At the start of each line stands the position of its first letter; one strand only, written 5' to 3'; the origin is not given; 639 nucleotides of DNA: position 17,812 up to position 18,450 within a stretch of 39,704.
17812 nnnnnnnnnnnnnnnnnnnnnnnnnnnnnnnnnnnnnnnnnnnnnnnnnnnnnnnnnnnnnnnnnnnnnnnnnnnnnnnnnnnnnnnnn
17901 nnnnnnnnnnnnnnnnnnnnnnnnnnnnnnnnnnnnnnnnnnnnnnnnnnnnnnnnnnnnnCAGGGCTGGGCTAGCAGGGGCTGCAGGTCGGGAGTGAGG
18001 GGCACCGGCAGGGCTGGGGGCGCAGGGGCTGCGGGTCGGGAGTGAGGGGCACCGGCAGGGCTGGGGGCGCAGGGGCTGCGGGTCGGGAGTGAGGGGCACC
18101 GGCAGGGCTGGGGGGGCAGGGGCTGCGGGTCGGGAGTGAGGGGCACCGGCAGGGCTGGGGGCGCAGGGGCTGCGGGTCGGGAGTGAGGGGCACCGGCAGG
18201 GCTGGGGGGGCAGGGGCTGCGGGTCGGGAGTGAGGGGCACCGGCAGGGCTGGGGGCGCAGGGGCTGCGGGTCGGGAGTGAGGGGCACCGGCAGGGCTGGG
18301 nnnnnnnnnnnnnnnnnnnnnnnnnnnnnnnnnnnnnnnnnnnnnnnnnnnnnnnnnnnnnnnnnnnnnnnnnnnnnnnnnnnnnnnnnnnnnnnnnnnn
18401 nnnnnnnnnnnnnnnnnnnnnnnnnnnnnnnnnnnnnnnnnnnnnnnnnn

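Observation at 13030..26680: One minisatellite family (core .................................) seeded into introns of three genes, once as an inverted pair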

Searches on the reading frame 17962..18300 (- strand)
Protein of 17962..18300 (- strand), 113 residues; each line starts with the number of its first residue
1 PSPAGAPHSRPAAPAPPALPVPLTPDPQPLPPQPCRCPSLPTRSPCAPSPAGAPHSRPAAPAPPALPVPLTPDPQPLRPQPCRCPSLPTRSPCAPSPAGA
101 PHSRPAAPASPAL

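Call 35: search_protein_representatives(protein=window:17962-18300:-)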
Query: 113 residues. Proteins with E-value up to 0.001 (for the whole library): 3; up to 1e-10: 1; up to 1e-30: 0. The best 3 are listed.
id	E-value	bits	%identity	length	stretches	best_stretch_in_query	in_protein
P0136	3.8e-11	59.3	30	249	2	13-98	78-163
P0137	7.2e-08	48.7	79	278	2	32-65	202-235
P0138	7.9e-04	35.7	71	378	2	11-46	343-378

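Call 37: list_cluster_members(proteins=[P0136, P0137, P0138])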
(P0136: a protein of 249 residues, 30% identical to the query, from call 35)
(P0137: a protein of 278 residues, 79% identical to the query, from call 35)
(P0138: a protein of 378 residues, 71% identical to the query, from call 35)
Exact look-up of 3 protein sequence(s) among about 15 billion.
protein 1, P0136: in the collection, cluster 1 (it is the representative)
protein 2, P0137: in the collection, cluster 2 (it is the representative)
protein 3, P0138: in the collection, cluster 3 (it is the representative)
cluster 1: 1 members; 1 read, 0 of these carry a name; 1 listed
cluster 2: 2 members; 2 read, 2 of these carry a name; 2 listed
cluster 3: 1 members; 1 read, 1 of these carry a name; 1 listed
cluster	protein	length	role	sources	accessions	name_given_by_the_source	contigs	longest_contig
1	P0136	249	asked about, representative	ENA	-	-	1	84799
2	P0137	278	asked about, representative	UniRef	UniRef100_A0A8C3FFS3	Izumo protein immunoglobulin domain-containing protein n=1 Tax=Chrysemys picta bellii ...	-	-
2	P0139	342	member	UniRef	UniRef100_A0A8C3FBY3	Izumo protein immunoglobulin domain-containing protein n=1 Tax=Chrysemys picta bellii ...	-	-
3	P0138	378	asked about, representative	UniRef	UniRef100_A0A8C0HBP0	Solute carrier family 7 member 7 n=1 Tax=Chelonoidis abingdonii TaxID=106734 ...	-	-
